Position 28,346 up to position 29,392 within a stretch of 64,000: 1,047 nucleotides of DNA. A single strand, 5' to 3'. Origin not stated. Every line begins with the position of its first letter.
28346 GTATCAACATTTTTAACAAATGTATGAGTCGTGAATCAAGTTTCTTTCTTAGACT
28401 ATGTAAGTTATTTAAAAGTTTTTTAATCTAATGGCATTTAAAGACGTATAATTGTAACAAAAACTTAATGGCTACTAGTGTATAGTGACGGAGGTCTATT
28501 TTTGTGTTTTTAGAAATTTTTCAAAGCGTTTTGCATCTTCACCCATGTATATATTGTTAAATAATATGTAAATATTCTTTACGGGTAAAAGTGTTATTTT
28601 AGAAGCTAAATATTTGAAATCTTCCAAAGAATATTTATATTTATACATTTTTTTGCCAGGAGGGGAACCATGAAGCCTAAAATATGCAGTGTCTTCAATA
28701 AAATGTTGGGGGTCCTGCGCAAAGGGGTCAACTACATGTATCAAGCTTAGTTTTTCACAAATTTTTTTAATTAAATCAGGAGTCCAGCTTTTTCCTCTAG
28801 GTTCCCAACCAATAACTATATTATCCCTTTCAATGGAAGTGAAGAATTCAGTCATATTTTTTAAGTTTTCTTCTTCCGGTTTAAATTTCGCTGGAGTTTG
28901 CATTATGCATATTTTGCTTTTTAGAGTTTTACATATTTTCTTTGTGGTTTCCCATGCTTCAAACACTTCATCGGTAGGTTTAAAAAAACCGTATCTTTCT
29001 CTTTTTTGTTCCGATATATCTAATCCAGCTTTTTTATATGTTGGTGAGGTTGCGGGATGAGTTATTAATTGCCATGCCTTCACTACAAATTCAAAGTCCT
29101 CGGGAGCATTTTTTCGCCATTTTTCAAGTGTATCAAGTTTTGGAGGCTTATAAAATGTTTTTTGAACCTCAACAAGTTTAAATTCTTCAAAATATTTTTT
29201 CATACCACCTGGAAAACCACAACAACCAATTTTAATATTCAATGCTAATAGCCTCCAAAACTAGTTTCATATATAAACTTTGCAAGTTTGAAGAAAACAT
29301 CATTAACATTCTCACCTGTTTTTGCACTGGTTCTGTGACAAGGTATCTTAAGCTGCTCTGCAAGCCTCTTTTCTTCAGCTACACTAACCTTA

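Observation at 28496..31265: Eukaryote-like signature cluster: Rab/Ras-like GTPase + DUF72 operon next to RuvB-like (TIP49) ATPase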

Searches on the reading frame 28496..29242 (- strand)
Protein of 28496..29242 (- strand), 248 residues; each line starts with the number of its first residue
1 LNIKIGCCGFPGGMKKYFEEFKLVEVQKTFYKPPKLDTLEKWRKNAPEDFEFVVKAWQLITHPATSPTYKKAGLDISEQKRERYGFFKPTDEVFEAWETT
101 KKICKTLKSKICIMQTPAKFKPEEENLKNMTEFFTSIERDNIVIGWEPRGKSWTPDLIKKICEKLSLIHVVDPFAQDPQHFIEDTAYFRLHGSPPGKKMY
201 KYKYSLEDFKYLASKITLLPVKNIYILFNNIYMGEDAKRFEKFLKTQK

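Call 3: search_protein_families(library=pfam, proteins=[window:28496-29242:-], max_evalue=0.01)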
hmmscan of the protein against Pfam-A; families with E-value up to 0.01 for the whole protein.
window:28496-29242:- (248 aa): 1 family
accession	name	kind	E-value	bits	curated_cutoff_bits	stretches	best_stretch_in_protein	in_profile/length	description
PF01904.24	DUF72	-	2.7e-36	126.1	25.3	1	14-243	11-214/217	Protein of unknown function DUF72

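Call 4: search_protein_families(library=ncbifam, proteins=[window:28496-29242:-], max_evalue=0.01)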
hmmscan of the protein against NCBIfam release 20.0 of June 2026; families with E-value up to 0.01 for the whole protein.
window:28496-29242:- (248 aa): 1 family
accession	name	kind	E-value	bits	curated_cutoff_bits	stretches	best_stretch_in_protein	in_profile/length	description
NF007637.0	PRK10302.1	equivalog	1.7e-05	24.2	412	1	14-65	22-73/272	hypothetical protein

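Call 18: find_homologous_proteins(query=window:28496-29242:-)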
Query window:28496-29242:- (248 aa): 5373 proteins with E <= 0.001 among 5638 candidates; the best 120 are listed.
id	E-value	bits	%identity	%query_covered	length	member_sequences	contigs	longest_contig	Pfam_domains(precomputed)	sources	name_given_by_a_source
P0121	1.3e-163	560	97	100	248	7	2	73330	PF01904.25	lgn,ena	-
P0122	2.5e-140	484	80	100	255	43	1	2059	PF01904.25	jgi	-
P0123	3.1e-134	464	77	100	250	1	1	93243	PF01904.25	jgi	-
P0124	1.1e-101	357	60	99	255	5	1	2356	PF01904.25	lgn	-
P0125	1.0e-100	354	59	99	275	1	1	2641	PF01904.25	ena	-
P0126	1.9e-100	353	60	98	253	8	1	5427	PF01904.25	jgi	-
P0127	6.3e-100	352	59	98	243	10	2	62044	PF01904.25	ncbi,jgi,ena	-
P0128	1.3e-99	351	60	97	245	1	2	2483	PF01904.25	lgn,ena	-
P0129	1.7e-98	347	60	97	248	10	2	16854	PF01904.25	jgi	jgi:uncharacterized protein YecE (DUF72 family)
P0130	2.0e-98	347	60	98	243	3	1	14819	PF01904.25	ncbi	-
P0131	2.6e-98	346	55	99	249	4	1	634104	PF01904.25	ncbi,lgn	-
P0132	3.7e-98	346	60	98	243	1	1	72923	PF01904.25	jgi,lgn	-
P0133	4.2e-98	346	56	100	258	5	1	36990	PF01904.25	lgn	-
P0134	9.5e-98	345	59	97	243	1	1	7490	PF01904.25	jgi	jgi:uncharacterized protein YecE (DUF72 family)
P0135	3.5e-97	343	57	96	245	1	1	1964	PF01904.25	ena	-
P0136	4.8e-97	342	57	98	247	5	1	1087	PF01904.25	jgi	-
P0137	2.0e-96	340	58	98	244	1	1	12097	PF01904.25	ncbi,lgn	ncbi:MAG: DUF72 domain-containing protein [Candidatus Lokiarchaeia archaeon]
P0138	2.3e-96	340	57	99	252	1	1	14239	PF01904.25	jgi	-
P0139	3.3e-95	336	57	99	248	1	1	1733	PF01904.25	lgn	-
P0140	8.5e-95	335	57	98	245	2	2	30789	PF01904.25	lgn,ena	-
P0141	2.8e-94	333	57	99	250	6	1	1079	PF01904.25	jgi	-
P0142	4.3e-94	333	58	96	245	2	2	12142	PF01904.25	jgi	-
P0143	9.1e-94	332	57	99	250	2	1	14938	PF01904.25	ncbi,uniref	ncbi:MAG: DUF72 domain-containing protein [Candidatus Jordarchaeum sp.]|uniref:DUF72 domain-containi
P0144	1.0e-93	331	55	98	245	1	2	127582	PF01904.25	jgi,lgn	-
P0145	1.1e-93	331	55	98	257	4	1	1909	PF01904.25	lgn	-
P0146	1.2e-93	331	57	98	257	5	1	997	PF01904.25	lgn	-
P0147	9.8e-93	328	61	96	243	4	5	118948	PF01904.25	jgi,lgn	jgi:uncharacterized protein YecE (DUF72 family)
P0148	1.8e-92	327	59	93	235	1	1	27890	PF01904.25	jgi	jgi:uncharacterized protein YecE (DUF72 family)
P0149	2.6e-92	327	55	98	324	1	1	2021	PF01904.25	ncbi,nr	ncbi:TPA: DUF72 domain-containing protein [Candidatus Bathyarchaeota archaeon]|nr:DUF72 domain-conta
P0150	4.6e-92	326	56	96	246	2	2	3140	PF01904.25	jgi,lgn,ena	-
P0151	7.5e-92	325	58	98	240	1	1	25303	PF01904.25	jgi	-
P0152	2.2e-91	324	55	98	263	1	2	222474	PF01904.25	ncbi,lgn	ncbi:MAG: DUF72 domain-containing protein [Candidatus Asgardarchaeia archaeon]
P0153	3.5e-91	323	56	99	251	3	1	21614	PF01904.25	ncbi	ncbi:MAG: DUF72 domain-containing protein [Candidatus Asgardarchaeia archaeon]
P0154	1.5e-89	318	56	98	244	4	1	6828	PF01904.25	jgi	-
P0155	2.2e-89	317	57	92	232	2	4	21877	PF01904.25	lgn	-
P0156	3.2e-89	317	53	98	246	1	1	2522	PF01904.25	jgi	-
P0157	4.0e-89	316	54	98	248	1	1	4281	PF01904.25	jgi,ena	jgi:uncharacterized protein YecE (DUF72 family)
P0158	1.3e-88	315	54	99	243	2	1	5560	PF01904.25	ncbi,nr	ncbi:MAG: DUF72 domain-containing protein [Candidatus Freyarchaeota archaeon]|nr:DUF72 domain-contai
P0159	1.5e-88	314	58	98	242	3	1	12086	PF01904.25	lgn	-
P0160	1.7e-88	314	52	98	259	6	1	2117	PF01904.25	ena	-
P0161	3.4e-88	313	54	99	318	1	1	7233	PF01904.25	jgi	jgi:uncharacterized protein YecE (DUF72 family)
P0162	6.5e-88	312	53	98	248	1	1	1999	PF01904.25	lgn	-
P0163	1.3e-87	311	52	98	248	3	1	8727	PF01904.25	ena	-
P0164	1.7e-87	311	55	98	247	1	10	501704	PF01904.25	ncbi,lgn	ncbi:MAG: DUF72 domain-containing protein [Candidatus Jordarchaeales archaeon]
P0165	1.8e-87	311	56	98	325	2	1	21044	PF01904.25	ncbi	-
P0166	2.6e-87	310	53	99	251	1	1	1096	PF01904.25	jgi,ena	-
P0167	2.6e-87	310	55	98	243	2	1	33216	PF01904.25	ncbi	ncbi:MAG: DUF72 domain-containing protein [Candidatus Hydrothermarchaeales archaeon]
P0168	6.8e-87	309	53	98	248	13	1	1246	PF01904.25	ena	-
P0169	2.6e-86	307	52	98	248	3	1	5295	PF01904.25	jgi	jgi:uncharacterized protein YecE (DUF72 family)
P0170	3.2e-86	307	54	99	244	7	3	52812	PF01904.25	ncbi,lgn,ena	-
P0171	3.9e-86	307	54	98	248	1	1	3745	PF01904.25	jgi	jgi:uncharacterized protein YecE (DUF72 family)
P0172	4.7e-86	306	56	99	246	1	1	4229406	PF01904.25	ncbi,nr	ncbi:MAG: DUF72 domain-containing protein [Thermoplasmata archaeon]|nr:MAG: DUF72 domain-containing 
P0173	5.9e-86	306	56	98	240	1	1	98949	PF01904.25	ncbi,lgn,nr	ncbi:MAG: DUF72 domain-containing protein [Methanocellales archaeon]|nr:DUF72 domain-containing prot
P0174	6.8e-86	306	53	98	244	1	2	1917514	PF01904.25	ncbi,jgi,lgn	jgi:uncharacterized protein YecE (DUF72 family)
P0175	7.6e-86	306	55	98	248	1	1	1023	PF01904.25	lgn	-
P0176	8.3e-86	305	56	98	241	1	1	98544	PF01904.25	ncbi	ncbi:MAG: DUF72 domain-containing protein [Methanocellales archaeon]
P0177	2.6e-85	304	57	99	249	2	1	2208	PF01904.25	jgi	jgi:uncharacterized protein YecE (DUF72 family)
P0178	4.4e-85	303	58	99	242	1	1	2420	PF01904.25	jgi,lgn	jgi:uncharacterized protein YecE (DUF72 family)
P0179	9.1e-85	302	54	99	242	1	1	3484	PF01904.25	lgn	-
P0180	1.8e-84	301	57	98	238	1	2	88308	PF01904.25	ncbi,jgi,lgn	jgi:uncharacterized protein YecE (DUF72 family)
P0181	2.1e-84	301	53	99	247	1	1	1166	PF01904.25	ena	-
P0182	2.9e-84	300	54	100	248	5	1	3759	PF01904.25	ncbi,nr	ncbi:MAG: DUF72 domain-containing protein [Candidatus Hydrothermarchaeota archaeon]|nr:DUF72 domain-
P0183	3.1e-84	300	58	99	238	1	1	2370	PF01904.25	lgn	-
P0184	3.8e-84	300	53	100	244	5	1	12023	PF01904.25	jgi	jgi:uncharacterized protein YecE (DUF72 family)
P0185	5.0e-84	300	47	100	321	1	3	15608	PF01904.25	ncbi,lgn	ncbi:MAG: DUF72 domain-containing protein [Candidatus Bathyarchaeia archaeon]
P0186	7.4e-84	299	53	99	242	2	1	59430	PF01904.25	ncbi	-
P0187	8.3e-84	299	51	98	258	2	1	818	PF01904.25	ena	-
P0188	9.1e-84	299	56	99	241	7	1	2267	PF01904.25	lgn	-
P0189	1.8e-83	298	54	98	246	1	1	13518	PF01904.25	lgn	-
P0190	1.9e-83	298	55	99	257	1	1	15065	PF01904.25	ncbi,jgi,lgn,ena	-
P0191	2.5e-83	297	56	98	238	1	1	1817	PF01904.25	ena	-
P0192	2.6e-83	297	57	97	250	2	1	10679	PF01904.25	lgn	-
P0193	4.5e-83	297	50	100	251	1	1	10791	PF01904.25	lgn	-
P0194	4.9e-83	296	52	100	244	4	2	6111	PF01904.25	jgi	jgi:uncharacterized protein YecE (DUF72 family)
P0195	7.2e-83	296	51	99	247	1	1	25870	PF01904.25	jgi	jgi:uncharacterized protein YecE (DUF72 family)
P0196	8.6e-83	296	56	96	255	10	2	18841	PF01904.25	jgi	-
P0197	9.1e-83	296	57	98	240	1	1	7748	PF01904.25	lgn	-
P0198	9.3e-83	295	52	100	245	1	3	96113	PF01904.25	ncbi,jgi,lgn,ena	-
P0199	1.3e-82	295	51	96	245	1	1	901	PF01904.25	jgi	-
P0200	1.6e-82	295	53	99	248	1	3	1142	PF01904.25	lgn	-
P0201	1.7e-82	295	54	98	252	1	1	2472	PF01904.25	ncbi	-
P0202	1.8e-82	295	54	98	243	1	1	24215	PF01904.25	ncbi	-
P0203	2.2e-82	294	55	98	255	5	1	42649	PF01904.25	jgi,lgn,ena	-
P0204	3.5e-82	294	51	98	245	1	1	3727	PF01904.25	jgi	jgi:uncharacterized protein YecE (DUF72 family)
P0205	6.8e-82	293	53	96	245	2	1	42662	PF01904.25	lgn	-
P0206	6.9e-82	293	51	99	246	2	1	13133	PF01904.25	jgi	-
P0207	1.7e-81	291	55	99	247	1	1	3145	PF01904.25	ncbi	-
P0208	2.0e-81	291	54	99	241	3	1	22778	PF01904.25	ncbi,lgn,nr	ncbi:MAG: DUF72 domain-containing protein [Euryarchaeota archaeon]|nr:DUF72 domain-containing protei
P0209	2.7e-81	291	54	99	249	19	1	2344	PF01904.25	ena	-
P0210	3.1e-81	290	54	96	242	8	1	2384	PF01904.25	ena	-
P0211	3.8e-81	290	55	98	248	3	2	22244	PF01904.25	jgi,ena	jgi:uncharacterized protein YecE (DUF72 family)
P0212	3.9e-81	290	54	99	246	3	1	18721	PF01904.25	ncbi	-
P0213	3.9e-81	290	56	98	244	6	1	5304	PF01904.25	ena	-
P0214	4.7e-81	290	54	98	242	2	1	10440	PF01904.25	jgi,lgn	jgi:uncharacterized protein YecE (DUF72 family)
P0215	5.1e-81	290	52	98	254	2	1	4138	PF01904.25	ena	-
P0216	5.8e-81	290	52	98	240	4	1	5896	PF01904.25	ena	-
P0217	7.1e-81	289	56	97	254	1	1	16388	PF01904.25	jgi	jgi:uncharacterized protein YecE (DUF72 family)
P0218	9.1e-81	289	53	100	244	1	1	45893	PF01904.25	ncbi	-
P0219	1.1e-80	289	56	98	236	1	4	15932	PF01904.25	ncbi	ncbi:MAG: DUF72 domain-containing protein [Candidatus Syntropharchaeia archaeon]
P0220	1.3e-80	288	52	99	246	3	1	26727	PF01904.25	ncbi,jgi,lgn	-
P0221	1.3e-80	288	54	99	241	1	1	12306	PF01904.25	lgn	-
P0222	1.4e-80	288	53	100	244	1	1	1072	PF01904.25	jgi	jgi:uncharacterized protein YecE (DUF72 family)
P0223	1.7e-80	288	52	99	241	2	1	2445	PF01904.25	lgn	-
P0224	2.3e-80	288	54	98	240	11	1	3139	PF01904.25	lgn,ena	-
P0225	2.8e-80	287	51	99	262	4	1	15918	PF01904.25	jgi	-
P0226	2.9e-80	287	54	98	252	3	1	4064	PF01904.25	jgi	-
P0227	3.2e-80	287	54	99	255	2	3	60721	PF01904.25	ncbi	ncbi:MAG: DUF72 domain-containing protein [Candidatus Bathyarchaeia archaeon]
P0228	4.7e-80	287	51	99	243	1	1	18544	PF01904.25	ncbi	-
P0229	5.8e-80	286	54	99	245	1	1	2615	PF01904.25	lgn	-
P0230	6.0e-80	286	50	96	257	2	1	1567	PF01904.25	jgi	-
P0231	7.6e-80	286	52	96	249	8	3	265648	PF01904.25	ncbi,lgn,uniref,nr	ncbi:MAG TPA: DUF72 domain-containing protein [Candidatus Syntrophoarchaeum butanivorans]|uniref:DUF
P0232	8.7e-80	286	55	98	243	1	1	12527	PF01904.25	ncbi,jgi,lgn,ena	-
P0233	1.3e-79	285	53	99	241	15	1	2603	PF01904.25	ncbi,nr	ncbi:MAG: DUF72 domain-containing protein [Thermoplasmata archaeon]|nr:DUF72 domain-containing prote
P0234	1.3e-79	285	57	97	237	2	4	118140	PF01904.25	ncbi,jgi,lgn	jgi:uncharacterized protein YecE (DUF72 family)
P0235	1.4e-79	285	56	98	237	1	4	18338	PF01904.25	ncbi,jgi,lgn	jgi:uncharacterized protein YecE (DUF72 family)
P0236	2.0e-79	285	53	98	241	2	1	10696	PF01904.25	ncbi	-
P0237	2.4e-79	284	55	98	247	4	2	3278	PF01904.25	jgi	jgi:uncharacterized protein YecE (DUF72 family)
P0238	2.6e-79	284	52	99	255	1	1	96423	PF01904.25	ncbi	-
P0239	2.7e-79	284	53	98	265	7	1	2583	PF01904.25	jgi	-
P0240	2.9e-79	284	54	97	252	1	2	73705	PF01904.25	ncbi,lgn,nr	ncbi:DUF72 domain-containing protein [Candidatus Bathyarchaeota archaeon]|nr:DUF72 domain-containing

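Call 20: find_related_loci(query=A1, collection=genome_contigs, flank=6000)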
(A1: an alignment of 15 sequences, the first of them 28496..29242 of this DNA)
Query A1 (248 aa) in genome_contigs; peptide patterns used: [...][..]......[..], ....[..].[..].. (x = any residue, [..] = any of these).
599 stretches matched a pattern (row limit reached: there are more); 569 encode a relative of the query (tblastn E <= 1e-3); the best 80 are kept; 80 distinct loci.
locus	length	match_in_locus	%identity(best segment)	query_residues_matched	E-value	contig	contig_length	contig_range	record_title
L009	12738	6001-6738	80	1-246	3e-141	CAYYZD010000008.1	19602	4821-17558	MAG TPA_asm: uncultured archaeon isolate binchicken_co6_428 genome assembly, contig: NODE_2762_length_19602_cov_5.449481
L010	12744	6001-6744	79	1-248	8e-141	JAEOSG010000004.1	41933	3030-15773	MAG: Candidatus Baldrarchaeota archaeon isolate Yap30.bin4.67 contig_55, whole genome shotgun sequence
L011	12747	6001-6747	55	1-247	3e-102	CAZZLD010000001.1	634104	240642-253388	MAG TPA_asm: uncultured Candidatus Bathyarchaeia archaeon isolate SRP323688_co1_137 genome assembly, contig: NODE_8_leng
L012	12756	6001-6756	56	1-248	4e-102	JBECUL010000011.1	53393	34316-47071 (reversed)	MAG: Candidatus Asgardarchaeum abyssi isolate AB3033_2 AB3033_2-AB3033_2_NODE_24_53393_19.151_11, whole genome shotgun s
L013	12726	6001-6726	59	3-244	8e-101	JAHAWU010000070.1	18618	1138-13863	MAG: Candidatus Jordarchaeia archaeon isolate QZM_A3 QZM_A3_scaffold_1287_curated, whole genome shotgun sequence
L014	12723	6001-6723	59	3-243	3e-100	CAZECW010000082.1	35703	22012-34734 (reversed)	MAG TPA_asm: uncultured archaeon isolate SRP231805_co4_171 genome assembly, contig: k141_217885, whole genome shotgun se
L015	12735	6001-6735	53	3-247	8e-99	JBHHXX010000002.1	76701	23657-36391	MAG: Candidatus Geothermarchaeales archaeon isolate T.2.sp3_bin.36 NODE_6_length_76701_cov_10.844062, whole genome shotg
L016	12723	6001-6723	59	3-243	3e-98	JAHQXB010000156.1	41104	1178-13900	MAG: Candidatus Jordarchaeia archaeon isolate RPF2 contig_124_276_length_41104_read_count_109826, whole genome shotgun s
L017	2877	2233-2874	60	3-216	1e-95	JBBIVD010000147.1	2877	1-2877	MAG: Candidatus Bathyarchaeota archaeon isolate PLS170224_bin_69 NODE_10331_length_2877_cov_3.285613, whole genome shotg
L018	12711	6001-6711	56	3-245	7e-92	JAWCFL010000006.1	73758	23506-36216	MAG: Candidatus Jordarchaeales archaeon isolate JZ-1_202007_bins_29 JZ-1_202007_bins_29_scaffold_6, whole genome shotgun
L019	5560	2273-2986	54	3-247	3e-91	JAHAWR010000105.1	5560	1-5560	MAG: Candidatus Jordarchaeia archaeon isolate QC4 QC4_scaffold_11562_curated, whole genome shotgun sequence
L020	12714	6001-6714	54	3-247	8e-89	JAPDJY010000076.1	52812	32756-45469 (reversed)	MAG: Thermoproteota archaeon isolate S9B3_HD70 c_000000000217, whole genome shotgun sequence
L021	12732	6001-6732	53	1-247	3e-87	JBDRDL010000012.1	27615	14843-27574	MAG: Methanobacteriota archaeon isolate MEGAHIT-group-1.246 k141_8971900, whole genome shotgun sequence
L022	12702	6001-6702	57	3-244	5e-87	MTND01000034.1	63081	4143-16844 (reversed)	MAG: Archaeoglobi archaeon JdFR-42 JGI24020J35080_1000193, whole genome shotgun sequence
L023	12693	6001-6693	57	3-245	1e-86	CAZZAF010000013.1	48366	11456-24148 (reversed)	MAG TPA_asm: uncultured archaeon isolate binchicken_co92_4 genome assembly, contig: NODE_164_length_48366_cov_15.556022,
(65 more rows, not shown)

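Call 56: search_solved_structures(query=window:28496-29242:-, max_evalue=0.01)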
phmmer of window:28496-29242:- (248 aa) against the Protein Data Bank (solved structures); distinct sequences matched with E-value up to 0.01: 2.
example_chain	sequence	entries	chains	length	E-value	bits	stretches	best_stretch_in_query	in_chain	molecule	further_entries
1vpq_A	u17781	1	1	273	1.9e-07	33.9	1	20-243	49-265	hypothetical protein TM1631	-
1vpy_A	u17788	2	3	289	0.0031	20.1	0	16-69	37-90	PROTEIN (hypothetical protein EF0366) | hypothetical protein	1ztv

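Call 72: search_protein_families(library=padloc, proteins=[window:28496-29242:-], max_evalue=0.01)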
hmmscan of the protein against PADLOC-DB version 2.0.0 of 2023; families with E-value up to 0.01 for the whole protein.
window:28496-29242:- (248 aa): 0 families

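Call 79: predict_structure(alignment_id=A1)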
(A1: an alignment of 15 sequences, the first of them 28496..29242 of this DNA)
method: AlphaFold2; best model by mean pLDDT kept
length: 248 residues; sequences in the alignment: 15
mean_pLDDT: 90.5   pTM: 0.88
mean pLDDT of the five models: 90.5, 89.8, 89.6, 89.5, 89.4
residues with pLDDT >= 90: 183; 70-90: 48; 50-70: 14; < 50: 3
segments of 3 or more residues with pLDDT < 50: 195-197
pLDDT, mean of each block of 10 residues (from residue 1): 86 83 80 86 94 92 85 85 95 96 95 94 97 96 94 96 98 93 94 60 91 94 94 91 90
secondary structure, 60 per line:
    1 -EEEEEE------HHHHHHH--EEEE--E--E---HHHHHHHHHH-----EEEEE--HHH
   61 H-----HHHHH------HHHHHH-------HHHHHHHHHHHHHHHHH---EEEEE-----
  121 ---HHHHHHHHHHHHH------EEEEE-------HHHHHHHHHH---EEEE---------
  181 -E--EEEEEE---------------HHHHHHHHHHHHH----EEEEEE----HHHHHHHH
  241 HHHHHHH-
elements in order: E2-7 H14-20 E23-26 H36-45 E51-55 H58-61 H67-71 H78-83 H91-107 E111-115 H124-136 E143-147 H155-164 E168-171 E185-190 H206-218 E223-228 H233-247

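Call 81: fold_search(model_id=the predicted structure, library=pdb)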
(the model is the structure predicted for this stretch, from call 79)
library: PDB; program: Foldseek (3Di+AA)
matches with E <= 10: 1278; with E <= 0.001: 67
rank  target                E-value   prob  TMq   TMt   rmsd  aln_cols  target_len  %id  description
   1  1vpy                  2.0e-12  1.00  0.74  0.73   4.3       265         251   21  CRYSTAL STRUCTURE OF a DUF72 family protein (EF0366) FROM ENTEROCOCCUS FAECALIS V583 AT 2.52 A RESOLUTION (released 2004-12-07)
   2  1vpq                  2.7e-12  1.00  0.71  0.68   5.7       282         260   22  CRYSTAL STRUCTURE OF a DUF72 family protein (TM1631) FROM THERMOTOGA MARITIMA MSB8 AT 2.20 A RESOLUTION (released 2004-11-23)
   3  1ztv_B                1.3e-11  1.00  0.71  0.65   4.8       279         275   19  Crystal structure of a duf72 family protein (ef0366) from enterococcus faecalis v583 at 3.10 A resolution (released 2005-06-14)
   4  1ztv_A                7.6e-11  1.00  0.71  0.64   4.9       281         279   20  Crystal structure of a duf72 family protein (ef0366) from enterococcus faecalis v583 at 3.10 A resolution (released 2005-06-14)
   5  2j6v_B                3.0e-07  1.00  0.59  0.54   6.3       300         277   11  Crystal structure of the DNA repair enzyme UV Damage Endonuclease (released 2007-10-16)
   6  3c0l                  9.9e-07  1.00  0.61  0.55   5.5       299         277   11  UVDE K229R (released 2008-12-09)
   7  3c0s                  1.6e-06  1.00  0.59  0.53   6.2       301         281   12  UVDE 3 metals (released 2008-12-09)
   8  2j6v_A                2.8e-06  1.00  0.55  0.49   6.5       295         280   12  Crystal structure of the DNA repair enzyme UV Damage Endonuclease (released 2007-10-16)
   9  4gle_A                3.3e-06  1.00  0.62  0.54   6.0       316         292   11  SacUVDE in complex with 6-4PP-containing DNA (released 2012-11-21)
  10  3c0q                  4.2e-06  1.00  0.59  0.54   5.8       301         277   10  UVDE E175A (released 2008-12-09)
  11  3bzj                  6.2e-06  1.00  0.57  0.51   6.6       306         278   11  UVDE K229L (released 2008-12-09)
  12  4hno                  7.4e-06  1.00  0.59  0.53   5.5       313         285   11  High resolution crystal structure of DNA Apurinic/apyrimidinic (AP) endonuclease IV Nfo from Thermatoga maritima (released 2013-01-23)
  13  3wqo_B                1.3e-05  1.00  0.63  0.59   5.3       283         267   18  Crystal structure of D-tagatose 3-epimerase-like protein (released 2014-07-09)
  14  5zhz                  1.3e-05  1.00  0.60  0.59   4.7       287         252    8  Crystal structure of the apurinic/apyrimidinic endonuclease IV from Mycobacterium tuberculosis (released 2018-04-04)
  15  1i60                  1.6e-05  1.00  0.60  0.55   5.8       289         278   12  Structural genomics, IOLI protein (released 2002-03-13)
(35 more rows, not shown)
